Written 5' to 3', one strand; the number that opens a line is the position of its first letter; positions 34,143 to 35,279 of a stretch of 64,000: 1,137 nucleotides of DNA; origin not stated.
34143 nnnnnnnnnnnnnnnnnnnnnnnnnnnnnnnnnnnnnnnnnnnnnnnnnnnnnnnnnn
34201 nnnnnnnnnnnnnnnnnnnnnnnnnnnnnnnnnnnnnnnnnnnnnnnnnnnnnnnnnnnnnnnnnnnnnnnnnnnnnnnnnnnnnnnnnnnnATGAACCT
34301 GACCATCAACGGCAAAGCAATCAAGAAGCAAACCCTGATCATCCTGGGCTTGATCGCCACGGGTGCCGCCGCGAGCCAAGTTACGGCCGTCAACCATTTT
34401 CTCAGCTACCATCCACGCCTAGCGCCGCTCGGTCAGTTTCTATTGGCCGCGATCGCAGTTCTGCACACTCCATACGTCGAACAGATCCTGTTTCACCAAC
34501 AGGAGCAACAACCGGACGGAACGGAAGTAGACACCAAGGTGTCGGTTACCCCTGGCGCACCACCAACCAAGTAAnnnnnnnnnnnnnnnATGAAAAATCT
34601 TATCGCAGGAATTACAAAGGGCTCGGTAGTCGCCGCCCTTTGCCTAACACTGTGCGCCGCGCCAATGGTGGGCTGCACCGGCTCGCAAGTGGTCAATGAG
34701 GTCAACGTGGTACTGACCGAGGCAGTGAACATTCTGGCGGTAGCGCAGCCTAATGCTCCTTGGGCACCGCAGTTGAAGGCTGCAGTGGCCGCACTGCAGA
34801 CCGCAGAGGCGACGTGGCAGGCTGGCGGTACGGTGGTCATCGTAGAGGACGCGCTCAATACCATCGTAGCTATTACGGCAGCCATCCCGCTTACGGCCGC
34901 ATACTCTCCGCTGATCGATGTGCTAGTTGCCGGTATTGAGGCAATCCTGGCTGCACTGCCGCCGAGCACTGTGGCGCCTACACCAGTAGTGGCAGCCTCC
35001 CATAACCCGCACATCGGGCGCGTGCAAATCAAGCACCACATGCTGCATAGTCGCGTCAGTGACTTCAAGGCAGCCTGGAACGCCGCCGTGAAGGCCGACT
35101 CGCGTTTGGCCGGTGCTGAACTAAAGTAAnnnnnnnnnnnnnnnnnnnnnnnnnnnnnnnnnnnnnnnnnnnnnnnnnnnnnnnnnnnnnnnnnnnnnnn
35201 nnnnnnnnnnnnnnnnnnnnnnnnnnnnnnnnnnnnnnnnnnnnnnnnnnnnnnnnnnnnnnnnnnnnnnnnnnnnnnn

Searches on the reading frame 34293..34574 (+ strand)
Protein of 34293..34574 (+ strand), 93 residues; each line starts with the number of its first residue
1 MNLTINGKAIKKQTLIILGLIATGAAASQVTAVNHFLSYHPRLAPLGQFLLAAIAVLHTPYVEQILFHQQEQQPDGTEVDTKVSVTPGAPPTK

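Call 3: search_protein_families(library=pfam, proteins=[window:34293-34574:+], max_evalue=1)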
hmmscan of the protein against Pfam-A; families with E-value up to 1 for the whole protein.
window:34293-34574:+ (93 aa): 0 families

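Call 4: search_protein_families(library=phrogs, proteins=[window:34293-34574:+], max_evalue=0.01)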
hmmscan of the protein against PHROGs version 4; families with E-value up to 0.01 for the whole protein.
window:34293-34574:+ (93 aa): 0 families

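Call 40: search_protein_families(library=ncbifam, proteins=[window:34293-34574:+], max_evalue=1)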
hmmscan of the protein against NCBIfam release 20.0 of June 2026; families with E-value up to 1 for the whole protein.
window:34293-34574:+ (93 aa): 0 families

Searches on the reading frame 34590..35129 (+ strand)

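Call 3: search_protein_families(library=pfam, proteins=[window:34590-35129:+], max_evalue=1)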
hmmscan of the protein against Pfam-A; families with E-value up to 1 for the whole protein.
window:34590-35129:+ (179 aa): 2 families
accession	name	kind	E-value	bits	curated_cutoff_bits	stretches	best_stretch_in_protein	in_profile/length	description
PF08495.15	FIST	-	0.0093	16.3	23.2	1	12-120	15-112/189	FIST N domain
PF00006.31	ATP-synt_ab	-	0.064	13.3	29.5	1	31-99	53-124/213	ATP synthase alpha/beta family, nucleotide-binding domain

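Call 4: search_protein_families(library=phrogs, proteins=[window:34590-35129:+], max_evalue=0.01)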
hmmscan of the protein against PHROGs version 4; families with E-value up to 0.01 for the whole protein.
window:34590-35129:+ (179 aa): 0 families

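Call 40: search_protein_families(library=ncbifam, proteins=[window:34590-35129:+], max_evalue=1)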
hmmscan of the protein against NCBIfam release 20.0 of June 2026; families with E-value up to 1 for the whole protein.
window:34590-35129:+ (179 aa): 2 families
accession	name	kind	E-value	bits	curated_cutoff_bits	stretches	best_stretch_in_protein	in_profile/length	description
NF005295.0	PRK06820.1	equivalog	0.031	13.2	690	1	6-109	172-282/440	EscN/YscN/HrcN family type III secretion system ATPase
TIGR02500.1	type_III_yscD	equivalog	0.27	10.2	86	1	4-81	119-181/413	type III secretion system inner membrane ring subunit SctD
